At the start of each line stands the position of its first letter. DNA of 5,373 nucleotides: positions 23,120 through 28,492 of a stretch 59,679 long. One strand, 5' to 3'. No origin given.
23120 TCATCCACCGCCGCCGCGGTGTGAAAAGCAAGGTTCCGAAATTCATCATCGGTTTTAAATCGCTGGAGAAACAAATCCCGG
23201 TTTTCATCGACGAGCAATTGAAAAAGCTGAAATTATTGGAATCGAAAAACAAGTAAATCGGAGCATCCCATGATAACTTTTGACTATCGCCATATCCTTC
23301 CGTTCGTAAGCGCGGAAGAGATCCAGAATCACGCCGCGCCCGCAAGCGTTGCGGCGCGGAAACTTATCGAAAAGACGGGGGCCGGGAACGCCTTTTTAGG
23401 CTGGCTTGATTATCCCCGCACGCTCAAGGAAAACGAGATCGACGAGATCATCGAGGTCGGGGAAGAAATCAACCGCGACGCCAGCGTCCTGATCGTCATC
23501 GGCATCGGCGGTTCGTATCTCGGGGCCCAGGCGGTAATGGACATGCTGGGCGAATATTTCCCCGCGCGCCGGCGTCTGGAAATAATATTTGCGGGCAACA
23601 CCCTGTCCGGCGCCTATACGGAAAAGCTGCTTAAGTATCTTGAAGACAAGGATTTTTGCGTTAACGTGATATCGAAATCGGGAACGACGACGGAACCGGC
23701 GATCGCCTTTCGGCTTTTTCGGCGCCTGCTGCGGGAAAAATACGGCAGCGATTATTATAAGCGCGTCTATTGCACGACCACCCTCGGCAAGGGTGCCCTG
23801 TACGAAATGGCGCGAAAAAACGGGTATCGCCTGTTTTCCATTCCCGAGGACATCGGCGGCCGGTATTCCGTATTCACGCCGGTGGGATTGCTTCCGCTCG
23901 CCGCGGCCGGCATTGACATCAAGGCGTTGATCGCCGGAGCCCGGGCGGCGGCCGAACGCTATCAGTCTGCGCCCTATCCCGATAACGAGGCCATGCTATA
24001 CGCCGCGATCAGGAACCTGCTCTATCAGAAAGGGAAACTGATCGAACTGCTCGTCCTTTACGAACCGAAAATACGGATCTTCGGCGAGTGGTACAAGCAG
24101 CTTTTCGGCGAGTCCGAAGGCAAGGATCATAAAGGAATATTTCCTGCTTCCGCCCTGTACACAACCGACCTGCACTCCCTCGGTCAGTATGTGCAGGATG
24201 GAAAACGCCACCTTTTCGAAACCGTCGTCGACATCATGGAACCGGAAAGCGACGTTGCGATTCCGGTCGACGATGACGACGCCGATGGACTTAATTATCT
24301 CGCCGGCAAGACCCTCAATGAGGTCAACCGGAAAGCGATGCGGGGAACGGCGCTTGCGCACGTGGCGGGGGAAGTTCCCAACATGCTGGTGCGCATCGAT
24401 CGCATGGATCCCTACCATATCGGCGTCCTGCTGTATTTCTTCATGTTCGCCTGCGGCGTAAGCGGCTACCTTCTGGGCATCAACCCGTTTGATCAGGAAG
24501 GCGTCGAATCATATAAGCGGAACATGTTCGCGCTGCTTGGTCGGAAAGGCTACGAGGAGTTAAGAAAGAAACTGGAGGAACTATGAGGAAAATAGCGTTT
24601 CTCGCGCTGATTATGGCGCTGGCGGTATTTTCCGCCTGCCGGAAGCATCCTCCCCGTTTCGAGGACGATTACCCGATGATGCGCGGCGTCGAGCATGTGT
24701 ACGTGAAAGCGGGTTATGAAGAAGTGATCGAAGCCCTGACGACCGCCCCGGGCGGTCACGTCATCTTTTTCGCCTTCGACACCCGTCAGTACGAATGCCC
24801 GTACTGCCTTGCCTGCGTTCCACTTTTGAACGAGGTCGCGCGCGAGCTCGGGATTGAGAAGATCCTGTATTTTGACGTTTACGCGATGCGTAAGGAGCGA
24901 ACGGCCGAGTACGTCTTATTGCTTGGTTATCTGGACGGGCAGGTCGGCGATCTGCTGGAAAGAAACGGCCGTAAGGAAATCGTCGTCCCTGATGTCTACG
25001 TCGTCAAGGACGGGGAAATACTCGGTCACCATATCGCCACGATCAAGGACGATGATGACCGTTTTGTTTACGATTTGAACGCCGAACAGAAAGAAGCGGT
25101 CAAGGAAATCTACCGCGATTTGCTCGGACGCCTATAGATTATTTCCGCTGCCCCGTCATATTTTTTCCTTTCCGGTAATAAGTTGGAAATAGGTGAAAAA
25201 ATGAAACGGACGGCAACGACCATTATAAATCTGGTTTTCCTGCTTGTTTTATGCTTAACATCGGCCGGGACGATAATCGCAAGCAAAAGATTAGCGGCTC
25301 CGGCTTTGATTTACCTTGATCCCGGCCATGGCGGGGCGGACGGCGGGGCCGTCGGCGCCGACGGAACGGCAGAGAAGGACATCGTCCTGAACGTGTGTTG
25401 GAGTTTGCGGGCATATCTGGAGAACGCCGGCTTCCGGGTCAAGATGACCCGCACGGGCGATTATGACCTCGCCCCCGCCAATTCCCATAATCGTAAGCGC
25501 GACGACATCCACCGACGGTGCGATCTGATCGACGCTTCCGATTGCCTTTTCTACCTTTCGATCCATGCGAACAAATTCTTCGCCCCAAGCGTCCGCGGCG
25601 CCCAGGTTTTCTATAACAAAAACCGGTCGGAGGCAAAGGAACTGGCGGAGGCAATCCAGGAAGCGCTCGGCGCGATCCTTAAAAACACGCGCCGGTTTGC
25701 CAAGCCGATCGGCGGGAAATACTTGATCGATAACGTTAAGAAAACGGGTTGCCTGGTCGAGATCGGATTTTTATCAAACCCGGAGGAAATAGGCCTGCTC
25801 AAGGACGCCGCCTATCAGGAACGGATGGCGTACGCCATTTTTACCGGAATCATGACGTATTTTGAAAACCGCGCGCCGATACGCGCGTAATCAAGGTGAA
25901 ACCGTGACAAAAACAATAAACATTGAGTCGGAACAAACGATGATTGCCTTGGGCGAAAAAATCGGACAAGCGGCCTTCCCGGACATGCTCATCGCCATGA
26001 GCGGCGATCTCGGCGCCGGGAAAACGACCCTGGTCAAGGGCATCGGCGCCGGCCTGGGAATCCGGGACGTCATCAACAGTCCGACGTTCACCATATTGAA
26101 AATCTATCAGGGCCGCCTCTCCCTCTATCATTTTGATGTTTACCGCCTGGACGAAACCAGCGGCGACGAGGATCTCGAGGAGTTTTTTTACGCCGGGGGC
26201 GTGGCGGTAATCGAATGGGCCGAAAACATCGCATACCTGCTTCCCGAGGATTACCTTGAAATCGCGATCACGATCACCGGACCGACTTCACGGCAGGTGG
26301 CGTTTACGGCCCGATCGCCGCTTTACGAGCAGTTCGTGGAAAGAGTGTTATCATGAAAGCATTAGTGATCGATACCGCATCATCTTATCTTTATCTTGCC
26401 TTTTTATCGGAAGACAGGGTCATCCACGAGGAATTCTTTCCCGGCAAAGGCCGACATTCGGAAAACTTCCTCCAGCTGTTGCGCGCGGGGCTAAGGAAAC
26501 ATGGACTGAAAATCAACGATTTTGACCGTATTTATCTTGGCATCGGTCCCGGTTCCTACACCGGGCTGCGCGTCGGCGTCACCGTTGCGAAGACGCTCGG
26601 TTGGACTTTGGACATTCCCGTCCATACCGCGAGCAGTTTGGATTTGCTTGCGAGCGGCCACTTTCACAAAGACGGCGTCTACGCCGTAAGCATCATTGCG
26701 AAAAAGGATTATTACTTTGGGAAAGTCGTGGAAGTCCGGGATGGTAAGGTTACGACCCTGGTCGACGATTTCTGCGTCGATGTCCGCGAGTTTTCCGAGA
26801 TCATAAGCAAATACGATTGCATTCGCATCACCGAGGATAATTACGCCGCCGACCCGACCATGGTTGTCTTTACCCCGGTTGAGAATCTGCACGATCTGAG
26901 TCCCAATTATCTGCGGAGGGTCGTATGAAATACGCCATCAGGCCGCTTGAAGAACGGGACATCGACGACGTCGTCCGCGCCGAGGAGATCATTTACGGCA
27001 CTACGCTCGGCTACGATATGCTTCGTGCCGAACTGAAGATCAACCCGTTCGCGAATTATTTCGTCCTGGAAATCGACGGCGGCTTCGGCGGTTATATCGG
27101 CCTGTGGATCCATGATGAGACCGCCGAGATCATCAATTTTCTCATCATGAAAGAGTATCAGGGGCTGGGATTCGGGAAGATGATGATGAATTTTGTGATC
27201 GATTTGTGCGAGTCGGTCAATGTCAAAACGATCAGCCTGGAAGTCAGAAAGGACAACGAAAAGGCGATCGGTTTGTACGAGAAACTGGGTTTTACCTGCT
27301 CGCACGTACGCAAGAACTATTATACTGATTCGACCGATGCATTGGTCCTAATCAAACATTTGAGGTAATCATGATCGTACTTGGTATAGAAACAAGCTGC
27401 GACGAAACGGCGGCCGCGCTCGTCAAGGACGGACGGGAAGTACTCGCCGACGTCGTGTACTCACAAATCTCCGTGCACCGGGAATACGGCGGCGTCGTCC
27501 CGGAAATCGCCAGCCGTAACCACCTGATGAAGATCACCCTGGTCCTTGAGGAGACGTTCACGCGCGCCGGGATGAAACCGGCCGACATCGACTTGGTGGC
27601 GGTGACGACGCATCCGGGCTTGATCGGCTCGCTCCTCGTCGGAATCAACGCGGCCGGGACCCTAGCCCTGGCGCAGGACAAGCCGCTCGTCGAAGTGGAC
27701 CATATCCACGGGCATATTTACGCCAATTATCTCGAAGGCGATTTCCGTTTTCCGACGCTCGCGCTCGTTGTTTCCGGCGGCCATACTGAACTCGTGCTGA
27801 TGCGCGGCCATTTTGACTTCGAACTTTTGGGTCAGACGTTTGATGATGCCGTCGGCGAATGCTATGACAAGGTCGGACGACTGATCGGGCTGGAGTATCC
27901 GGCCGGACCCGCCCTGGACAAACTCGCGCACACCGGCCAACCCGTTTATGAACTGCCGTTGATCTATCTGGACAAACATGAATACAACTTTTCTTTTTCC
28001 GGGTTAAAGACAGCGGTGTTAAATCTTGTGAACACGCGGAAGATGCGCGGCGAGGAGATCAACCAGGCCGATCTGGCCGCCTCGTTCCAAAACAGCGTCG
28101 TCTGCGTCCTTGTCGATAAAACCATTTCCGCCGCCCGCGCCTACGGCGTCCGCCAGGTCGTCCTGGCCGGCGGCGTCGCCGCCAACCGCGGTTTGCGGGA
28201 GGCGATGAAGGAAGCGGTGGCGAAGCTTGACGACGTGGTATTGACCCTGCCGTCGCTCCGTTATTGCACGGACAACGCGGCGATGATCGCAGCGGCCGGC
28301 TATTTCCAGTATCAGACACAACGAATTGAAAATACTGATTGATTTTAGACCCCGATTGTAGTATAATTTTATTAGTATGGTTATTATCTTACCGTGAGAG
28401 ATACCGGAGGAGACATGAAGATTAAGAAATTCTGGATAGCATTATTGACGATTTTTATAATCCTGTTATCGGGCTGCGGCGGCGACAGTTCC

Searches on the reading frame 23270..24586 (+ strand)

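Call 25: search_protein_families(library=pfam, proteins=[window:23270-24586:+], max_evalue=0.001)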
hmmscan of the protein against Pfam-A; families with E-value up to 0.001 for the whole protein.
window:23270-24586:+ (438 aa): 1 family
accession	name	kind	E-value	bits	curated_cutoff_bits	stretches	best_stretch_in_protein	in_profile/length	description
PF00342.24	PGI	-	1.3e-22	80.6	22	2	72-286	97-309/486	Phosphoglucose isomerase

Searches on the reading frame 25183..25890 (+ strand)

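Call 35: search_protein_families(library=pfam, proteins=[window:25183-25890:+], max_evalue=0.00001)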
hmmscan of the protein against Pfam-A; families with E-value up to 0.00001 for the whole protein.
window:25183-25890:+ (235 aa): 1 family
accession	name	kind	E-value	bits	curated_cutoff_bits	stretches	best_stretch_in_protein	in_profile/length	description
PF01520.23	Amidase_3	-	7.7e-41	140.5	27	1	43-223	1-172/174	N-acetylmuramoyl-L-alanine amidase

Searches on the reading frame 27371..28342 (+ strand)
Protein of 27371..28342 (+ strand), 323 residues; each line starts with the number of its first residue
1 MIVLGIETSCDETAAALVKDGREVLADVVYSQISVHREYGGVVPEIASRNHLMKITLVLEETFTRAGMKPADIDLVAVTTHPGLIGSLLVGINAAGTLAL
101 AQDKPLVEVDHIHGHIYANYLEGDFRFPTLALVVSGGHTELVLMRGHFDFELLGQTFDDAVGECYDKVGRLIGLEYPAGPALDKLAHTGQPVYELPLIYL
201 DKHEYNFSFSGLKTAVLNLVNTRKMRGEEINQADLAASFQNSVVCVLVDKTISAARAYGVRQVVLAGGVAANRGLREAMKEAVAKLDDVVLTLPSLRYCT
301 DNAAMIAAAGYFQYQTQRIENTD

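Call 35: search_protein_families(library=pfam, proteins=[window:27371-28342:+], max_evalue=0.00001)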
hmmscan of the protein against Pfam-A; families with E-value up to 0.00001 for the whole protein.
window:27371-28342:+ (323 aa): 3 families
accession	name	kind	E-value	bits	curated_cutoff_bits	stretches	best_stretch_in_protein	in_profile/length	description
PF00814.31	TsaD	-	1.3e-91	307.5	24.8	1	23-307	1-263/264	tRNA N6-adenosine threonylcarbamoyltransferase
PF22521.2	HypF_C_2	-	1.3e-08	35.4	27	1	202-287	133-221/241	Carbamoyltransferase, Kae1-like Domain, second subdomain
PF02543.21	Carbam_trans_N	-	5e-08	33.2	24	0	101-279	122-320/346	Carbamoyltransferase N-terminus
